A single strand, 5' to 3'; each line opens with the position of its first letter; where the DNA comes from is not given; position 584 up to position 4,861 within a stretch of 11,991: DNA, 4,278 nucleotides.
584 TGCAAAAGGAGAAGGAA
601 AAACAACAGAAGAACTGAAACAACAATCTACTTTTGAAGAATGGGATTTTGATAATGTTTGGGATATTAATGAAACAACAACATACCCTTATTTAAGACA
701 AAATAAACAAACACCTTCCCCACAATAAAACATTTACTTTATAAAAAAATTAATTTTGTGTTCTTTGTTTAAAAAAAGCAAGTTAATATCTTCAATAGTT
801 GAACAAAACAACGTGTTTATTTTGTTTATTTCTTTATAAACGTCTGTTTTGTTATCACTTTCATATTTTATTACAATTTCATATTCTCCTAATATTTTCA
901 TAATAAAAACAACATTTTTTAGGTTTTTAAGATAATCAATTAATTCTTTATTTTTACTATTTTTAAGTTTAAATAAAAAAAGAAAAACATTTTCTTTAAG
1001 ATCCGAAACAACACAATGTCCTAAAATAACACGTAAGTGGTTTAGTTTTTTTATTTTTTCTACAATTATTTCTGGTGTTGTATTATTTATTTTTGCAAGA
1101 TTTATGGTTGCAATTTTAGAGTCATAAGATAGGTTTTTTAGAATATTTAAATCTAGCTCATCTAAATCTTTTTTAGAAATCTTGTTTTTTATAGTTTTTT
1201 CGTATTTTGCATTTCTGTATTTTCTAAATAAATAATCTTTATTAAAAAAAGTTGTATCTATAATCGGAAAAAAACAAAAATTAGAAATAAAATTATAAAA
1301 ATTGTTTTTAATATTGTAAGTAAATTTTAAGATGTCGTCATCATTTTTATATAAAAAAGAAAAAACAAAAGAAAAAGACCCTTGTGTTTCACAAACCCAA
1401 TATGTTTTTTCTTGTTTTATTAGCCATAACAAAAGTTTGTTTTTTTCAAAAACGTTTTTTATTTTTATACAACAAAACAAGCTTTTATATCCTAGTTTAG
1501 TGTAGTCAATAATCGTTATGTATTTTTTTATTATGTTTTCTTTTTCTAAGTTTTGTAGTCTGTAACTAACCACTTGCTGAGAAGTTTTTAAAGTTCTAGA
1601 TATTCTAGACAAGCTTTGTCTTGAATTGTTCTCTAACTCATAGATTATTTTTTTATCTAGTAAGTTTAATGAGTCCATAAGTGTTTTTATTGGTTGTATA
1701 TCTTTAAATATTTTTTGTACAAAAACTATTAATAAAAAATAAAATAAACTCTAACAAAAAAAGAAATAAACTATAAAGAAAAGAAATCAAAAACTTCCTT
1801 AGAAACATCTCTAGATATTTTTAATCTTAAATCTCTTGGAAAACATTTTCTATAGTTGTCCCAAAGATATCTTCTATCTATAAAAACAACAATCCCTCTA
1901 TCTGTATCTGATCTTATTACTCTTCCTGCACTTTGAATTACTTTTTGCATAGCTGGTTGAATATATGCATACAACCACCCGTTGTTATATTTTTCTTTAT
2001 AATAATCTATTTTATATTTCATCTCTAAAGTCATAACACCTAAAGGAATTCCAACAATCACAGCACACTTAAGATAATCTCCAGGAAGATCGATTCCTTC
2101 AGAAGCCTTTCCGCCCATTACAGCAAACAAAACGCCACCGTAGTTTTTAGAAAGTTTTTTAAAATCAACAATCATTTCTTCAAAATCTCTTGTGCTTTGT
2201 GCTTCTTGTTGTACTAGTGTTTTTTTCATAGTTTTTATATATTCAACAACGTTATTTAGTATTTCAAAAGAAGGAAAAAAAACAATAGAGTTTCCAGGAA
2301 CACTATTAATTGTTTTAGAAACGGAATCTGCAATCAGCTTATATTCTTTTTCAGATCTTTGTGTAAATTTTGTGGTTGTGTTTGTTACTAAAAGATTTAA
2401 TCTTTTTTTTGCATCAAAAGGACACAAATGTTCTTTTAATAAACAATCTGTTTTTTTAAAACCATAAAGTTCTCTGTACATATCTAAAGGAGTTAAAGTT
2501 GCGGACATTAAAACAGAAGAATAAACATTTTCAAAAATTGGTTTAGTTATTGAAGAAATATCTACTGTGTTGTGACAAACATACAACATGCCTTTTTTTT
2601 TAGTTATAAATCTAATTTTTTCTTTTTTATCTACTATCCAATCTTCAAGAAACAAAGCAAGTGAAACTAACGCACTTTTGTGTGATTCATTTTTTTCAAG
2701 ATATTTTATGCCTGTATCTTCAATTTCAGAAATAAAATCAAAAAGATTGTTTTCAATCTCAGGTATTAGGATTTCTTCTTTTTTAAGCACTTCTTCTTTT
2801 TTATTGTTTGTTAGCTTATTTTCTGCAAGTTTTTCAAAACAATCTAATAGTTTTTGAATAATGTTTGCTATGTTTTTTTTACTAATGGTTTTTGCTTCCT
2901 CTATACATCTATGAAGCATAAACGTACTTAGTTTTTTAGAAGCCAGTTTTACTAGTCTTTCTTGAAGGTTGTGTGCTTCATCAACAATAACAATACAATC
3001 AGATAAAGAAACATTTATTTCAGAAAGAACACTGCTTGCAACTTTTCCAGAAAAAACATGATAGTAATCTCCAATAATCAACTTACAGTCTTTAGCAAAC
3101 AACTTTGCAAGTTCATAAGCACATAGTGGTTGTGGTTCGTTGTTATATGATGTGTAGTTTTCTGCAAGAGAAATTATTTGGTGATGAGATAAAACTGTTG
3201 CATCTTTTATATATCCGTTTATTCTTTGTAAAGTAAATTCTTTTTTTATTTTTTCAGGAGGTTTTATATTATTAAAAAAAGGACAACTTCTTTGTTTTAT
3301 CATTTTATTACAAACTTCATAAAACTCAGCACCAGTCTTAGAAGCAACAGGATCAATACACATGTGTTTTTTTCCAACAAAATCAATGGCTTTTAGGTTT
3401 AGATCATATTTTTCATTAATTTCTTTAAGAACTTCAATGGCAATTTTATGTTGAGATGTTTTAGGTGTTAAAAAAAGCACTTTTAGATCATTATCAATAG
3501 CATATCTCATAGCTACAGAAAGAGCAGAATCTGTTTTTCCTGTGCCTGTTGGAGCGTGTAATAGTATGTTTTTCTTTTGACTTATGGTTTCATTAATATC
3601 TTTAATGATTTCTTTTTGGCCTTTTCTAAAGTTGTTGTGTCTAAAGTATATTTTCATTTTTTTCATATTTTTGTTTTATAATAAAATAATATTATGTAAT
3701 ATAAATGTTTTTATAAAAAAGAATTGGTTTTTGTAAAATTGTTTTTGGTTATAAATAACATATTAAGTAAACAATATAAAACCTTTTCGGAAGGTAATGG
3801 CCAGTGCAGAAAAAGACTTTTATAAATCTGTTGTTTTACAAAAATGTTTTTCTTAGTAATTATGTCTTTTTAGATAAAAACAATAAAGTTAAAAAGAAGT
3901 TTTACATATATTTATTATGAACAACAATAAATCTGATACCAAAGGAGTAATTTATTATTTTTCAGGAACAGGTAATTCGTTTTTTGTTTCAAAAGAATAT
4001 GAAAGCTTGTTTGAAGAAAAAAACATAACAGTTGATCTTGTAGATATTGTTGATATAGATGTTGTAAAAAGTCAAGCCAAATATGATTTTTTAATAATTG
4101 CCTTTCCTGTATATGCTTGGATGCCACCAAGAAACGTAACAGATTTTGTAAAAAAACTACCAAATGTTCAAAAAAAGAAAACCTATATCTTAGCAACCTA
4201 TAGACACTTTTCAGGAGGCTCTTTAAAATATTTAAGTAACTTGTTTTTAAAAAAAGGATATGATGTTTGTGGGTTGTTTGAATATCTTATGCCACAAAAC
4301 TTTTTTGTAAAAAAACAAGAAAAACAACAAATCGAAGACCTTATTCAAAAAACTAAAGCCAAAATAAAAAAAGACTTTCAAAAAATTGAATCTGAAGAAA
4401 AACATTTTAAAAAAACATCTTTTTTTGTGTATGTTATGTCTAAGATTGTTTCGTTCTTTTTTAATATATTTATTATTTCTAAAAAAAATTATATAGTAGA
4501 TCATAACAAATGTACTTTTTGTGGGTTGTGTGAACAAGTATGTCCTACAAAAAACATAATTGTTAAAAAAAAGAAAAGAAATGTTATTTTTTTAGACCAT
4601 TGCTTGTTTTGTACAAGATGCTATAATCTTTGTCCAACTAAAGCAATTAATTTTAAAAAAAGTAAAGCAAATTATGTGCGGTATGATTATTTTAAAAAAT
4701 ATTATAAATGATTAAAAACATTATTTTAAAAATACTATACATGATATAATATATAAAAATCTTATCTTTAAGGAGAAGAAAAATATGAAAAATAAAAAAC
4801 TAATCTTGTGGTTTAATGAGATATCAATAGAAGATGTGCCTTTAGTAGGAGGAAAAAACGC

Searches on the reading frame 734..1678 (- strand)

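Call 6: search_protein_families(library=pfam, proteins=[window:734-1678:-], max_evalue=0.01)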
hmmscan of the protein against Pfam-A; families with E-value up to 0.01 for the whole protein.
window:734-1678:- (314 aa): 6 families
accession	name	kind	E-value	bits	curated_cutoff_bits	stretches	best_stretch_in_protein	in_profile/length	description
PF13404.12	HTH_AsnC-type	-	3.6e-11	43.1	27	1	7-45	4-42/42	AsnC-type helix-turn-helix domain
PF13412.12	HTH_24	-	1.4e-08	34.6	21.9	1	4-51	1-48/48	Winged helix-turn-helix DNA-binding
PF01022.26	HTH_5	-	0.0031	17.8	22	1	10-52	6-47/47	Bacterial regulatory protein, arsR family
PF13545.12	HTH_Crp_2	-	0.0032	17.8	27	0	25-62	27-67/70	Crp-like helix-turn-helix domain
PF12802.13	MarR_2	-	0.0038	17.8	27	1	11-52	10-52/61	MarR family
PF12840.13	HTH_20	-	0.0095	16.3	27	0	21-51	19-49/51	Helix-turn-helix domain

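Call 7: search_protein_families(library=ncbifam, proteins=[window:734-1678:-], max_evalue=0.01)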
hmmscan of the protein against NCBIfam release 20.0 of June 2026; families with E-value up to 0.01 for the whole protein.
window:734-1678:- (314 aa): 9 families
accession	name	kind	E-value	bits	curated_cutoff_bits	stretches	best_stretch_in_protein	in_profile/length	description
NF040947.1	trans_reg_LysM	equivalog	1.8e-14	53.7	180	2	7-115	4-110/136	HTH-type transcriptional regulator LysM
NF041396.1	TranRegLrp_Halo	equivalog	3.5e-13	49.7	190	1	6-115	5-114/149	HTH-type transcriptional regulator Lrp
NF008384.0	PRK11179.1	equivalog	1.7e-12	47.4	227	2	169-288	4-129/153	transcriptional regulator AsnC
NF053758.1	ChrTpTrnRegChrS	equivalog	4.8e-11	42.7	250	1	4-73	12-82/158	chromate efflux transcriptional regulator ChrS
NF008370.0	PRK11169.1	equivalog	8e-11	41.9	233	2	165-224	5-64/164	leucine-responsive transcriptional regulator Lrp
NF040820.1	trans_reg_LrpA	equivalog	6.7e-07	29.3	250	1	8-67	6-65/141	HTH-type transcriptional regulator LrpA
NF040708.3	Siroheme_Dcarb_AhbA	equivalog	7.2e-06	25.8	140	1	23-75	19-71/144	siroheme decarboxylase subunit alpha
NF041395.1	TranRegLrpA1_Halo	equivalog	0.00059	19.8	250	0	8-67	7-66/142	HTH-type transcriptional regulator LrpA1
NF040707.3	Siroheme_Dcarb_AhbB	equivalog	0.0023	17.7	125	0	22-66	15-59/146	siroheme decarboxylase subunit beta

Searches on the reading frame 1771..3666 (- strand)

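Call 6: search_protein_families(library=pfam, proteins=[window:1771-3666:-], max_evalue=0.01)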
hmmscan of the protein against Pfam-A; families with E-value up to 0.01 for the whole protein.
window:1771-3666:- (631 aa): 11 families
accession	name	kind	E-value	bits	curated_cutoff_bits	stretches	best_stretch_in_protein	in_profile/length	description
PF13307.12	Helicase_C_2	-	3.5e-45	154.5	25.3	1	451-614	3-168/170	Helicase C-terminal domain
PF06733.21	DEAD_2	-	2e-17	63.8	21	1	71-248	7-169/172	DEAD_2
PF00270.35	DEAD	-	2.3e-09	37.7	26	1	15-93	2-78/167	DEAD/DEAH box helicase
PF04851.21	ResIII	-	4.6e-09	36.8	22.5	1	12-236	3-139/164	Type III restriction enzyme, res subunit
PF06777.17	HBB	-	5.2e-07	29.9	30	1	255-435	2-189/190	Helical and beta-bridge domain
PF02562.22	PhoH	-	1.6e-05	25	27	0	15-93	7-82/205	PhoH-like protein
PF13401.12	AAA_22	-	4.5e-05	24.2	27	0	30-86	4-61/130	AAA domain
PF25199.1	nSTAND_NTPase5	-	0.00074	19.8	34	1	18-83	26-93/145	Novel STAND NTPase 5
PF01695.23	IstB_IS21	-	0.0013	18.8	24.1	1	27-69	88-129/238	IstB-like ATP binding protein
PF22208.1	Cas_Csm6_CARF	-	0.0079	16.3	27.5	0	11-89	16-94/106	Cas_Csm6 CARF domain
PF00004.35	AAA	-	0.0092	16.9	21.2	0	34-55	1-22/131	ATPase family associated with various cellular activities (AAA)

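Call 7: search_protein_families(library=ncbifam, proteins=[window:1771-3666:-], max_evalue=0.01)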
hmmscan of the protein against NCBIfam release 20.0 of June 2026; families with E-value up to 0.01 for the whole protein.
window:1771-3666:- (631 aa): 14 families
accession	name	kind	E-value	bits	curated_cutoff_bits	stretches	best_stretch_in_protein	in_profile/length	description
TIGR00604.1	rad3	subfamily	1.5e-75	255.2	246.95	2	301-619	358-695/706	DNA repair helicase (rad3)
NF005981.0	PRK08074.1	equivalog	6e-37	127.1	789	3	366-609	657-904/931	ATP-dependent DNA helicase DinG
NF008729.0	PRK11747.1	equivalog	3.6e-35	121.6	598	2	363-606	443-687/703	ATP-dependent DNA helicase DinG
NF053712.1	repair_DEAH_YoaA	equivalog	7.9e-35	120.6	680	1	10-629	16-629/630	DNA repair helicase YoaA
TIGR01407.1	dinG_rel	hypoth_equivalog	1.1e-31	110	547.7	3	295-613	549-867/889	putative DnaQ family exonuclease/DinG family helicase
TIGR03117.2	cas_csf4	equivalog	2.6e-12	45.8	400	1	225-391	379-543/800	type IV CRISPR-associated DEAD/DEAH-box helicase Csf4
NF005569.0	PRK07246.1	equivalog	3.5e-09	35.5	794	1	222-614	436-798/820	bifunctional DnaQ family exonuclease/ATP-dependent helicase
NF008521.0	PRK11448.1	equivalog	0.00035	18.7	729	1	12-86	413-489/1123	type I restriction-modification system endonuclease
NF038214.1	IS21_help_AAA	equivalog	0.00052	19.8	200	1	28-128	87-186/232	IS21-like element helper ATPase IstB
TIGR01587.1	cas3_core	equivalog_domain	0.001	18.3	102.45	1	34-69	2-38/358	CRISPR-associated helicase Cas3'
NF004066.1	PRK05580.1-3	equivalog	0.0014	17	813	1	11-71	251-310/788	primosomal protein N'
TIGR04121.1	DEXH_lig_assoc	equivalog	0.0041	14.9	850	1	7-69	6-71/804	ligase-associated DNA damage response DEXH box helicase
TIGR00376.1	TIGR00376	hypoth_equivalog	0.0082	14.6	348.9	1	11-78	157-220/639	IGHMBP2 family helicase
NF040586.1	FxSxx_TPR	equivalog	0.0084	14.6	300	0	10-61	5-55/830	FxSxx-COOH system tetratricopeptide repeat protein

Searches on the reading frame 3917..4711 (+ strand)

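Call 6: search_protein_families(library=pfam, proteins=[window:3917-4711:+], max_evalue=0.01)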
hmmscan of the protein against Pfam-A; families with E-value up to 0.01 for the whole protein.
window:3917-4711:+ (264 aa): 13 families
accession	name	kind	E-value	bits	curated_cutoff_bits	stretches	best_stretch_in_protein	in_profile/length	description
PF00037.32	Fer4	-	3.2e-12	46.1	21.1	2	192-214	1-23/24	4Fe-4S binding domain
PF14697.11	Fer4_21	-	2.4e-11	44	35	3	194-245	3-58/59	4Fe-4S dicluster domain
PF12838.12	Fer4_7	-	7.2e-11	42.8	27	3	198-243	1-52/52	4Fe-4S dicluster domain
PF13187.11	Fer4_9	-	7.7e-09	35.9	27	1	198-244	1-52/52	4Fe-4S dicluster domain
PF13237.11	Fer4_10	-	1.5e-08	34.9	25.5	1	193-240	3-53/53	4Fe-4S dicluster domain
PF13484.11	Fer4_16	-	6.4e-07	30.5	30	1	228-248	1-21/66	4Fe-4S double cluster binding domain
PF25160.1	LdpA_Fe-S-bd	-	7e-06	26.2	27.6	1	205-246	9-45/49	LdpA Fe-S cluster-binding domain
PF12798.12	Fer4_3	-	2.5e-05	25.2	27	1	199-211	1-13/15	4Fe-4S binding domain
PF12724.12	Flavodoxin_5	-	5.7e-05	23.9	27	1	11-93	1-82/145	Flavodoxin domain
PF12797.12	Fer4_2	-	0.00013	22.1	24.5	1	193-211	4-22/22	4Fe-4S binding domain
PF13534.11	Fer4_17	-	0.00021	22.2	22.2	0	197-211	44-58/61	4Fe-4S dicluster domain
PF12837.12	Fer4_6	-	0.00029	21.1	25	1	194-212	4-22/24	4Fe-4S binding domain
PF13459.11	Fer4_15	-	0.0033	18.5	22.4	0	194-211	3-20/66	4Fe-4S single cluster domain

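Call 7: search_protein_families(library=ncbifam, proteins=[window:3917-4711:+], max_evalue=0.01)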
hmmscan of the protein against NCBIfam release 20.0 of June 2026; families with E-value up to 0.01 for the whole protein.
window:3917-4711:+ (264 aa): 88 families (the best 25 are shown)
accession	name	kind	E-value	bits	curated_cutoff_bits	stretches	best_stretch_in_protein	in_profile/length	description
NF038196.1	ferrodoxin_EFR1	subfamily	4e-56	190.8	75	1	12-256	1-241/242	EFR1 family ferrodoxin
TIGR02700.1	flavo_MJ0208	hypoth_equivalog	3.1e-11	43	251.35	1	177-248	127-198/234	dihydromethanopterin reductase (acceptor)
NF006221.0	PRK08348.1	subfamily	5.6e-11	42.3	124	1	193-248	40-96/136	NADH-plastoquinone oxidoreductase subunit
TIGR01971.1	NuoI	subfamily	1.1e-10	41.2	113.05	2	189-218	73-102/121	NADH-quinone oxidoreductase, chain I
TIGR01944.1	rnfB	subfamily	1.3e-10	41.1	68.7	1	191-253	107-169/190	RnfABCDGE type electron transport complex subunit B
TIGR02179.1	PorD_KorD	subfamily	3.5e-10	39.9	60.05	2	193-247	21-75/78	2-oxoacid:acceptor oxidoreductase, delta subunit, pyruvate/2-ketoisovalerate family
NF040864.1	HgcB_ferredoxin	equivalog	4.4e-10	39.3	99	1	194-248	11-65/93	mercury methylation ferredoxin HgcB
NF006076.0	PRK08222.1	equivalog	1.5e-09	37.9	270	2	220-247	66-93/181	hydrogenase 4 subunit H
NF058577.1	FdxA_fam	equivalog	3.3e-09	36.8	65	1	189-212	28-51/52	4Fe-4S ferredoxin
NF009053.0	PRK12387.1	subfamily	8.4e-09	35.4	204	2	220-247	66-93/180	formate hydrogenlyase complex iron-sulfur subunit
NF040684.1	PorD_Arch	equivalog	8.5e-09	35.4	120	2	193-248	28-83/85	pyruvate synthase subunit PorD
NF042909.1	FMH_DH_FwdF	exception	1.2e-08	34.5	375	1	191-251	219-281/336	tungsten-dependent formylmethanofuran dehydrogenase subunit FwdF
NF003475.0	PRK05113.1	equivalog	1.3e-08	34.9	203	1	190-257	106-173/190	electron transport complex subunit RsxB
NF007013.0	PRK09477.1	equivalog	1.5e-08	34.1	234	1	194-249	221-279/286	quinol dehydrogenase ferredoxin subunit NapH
NF040770.1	hetero_SS_HdrA2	exception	1.6e-08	33.1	1100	1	193-251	573-630/777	CoB-CoM heterodisulfide reductase HdrA2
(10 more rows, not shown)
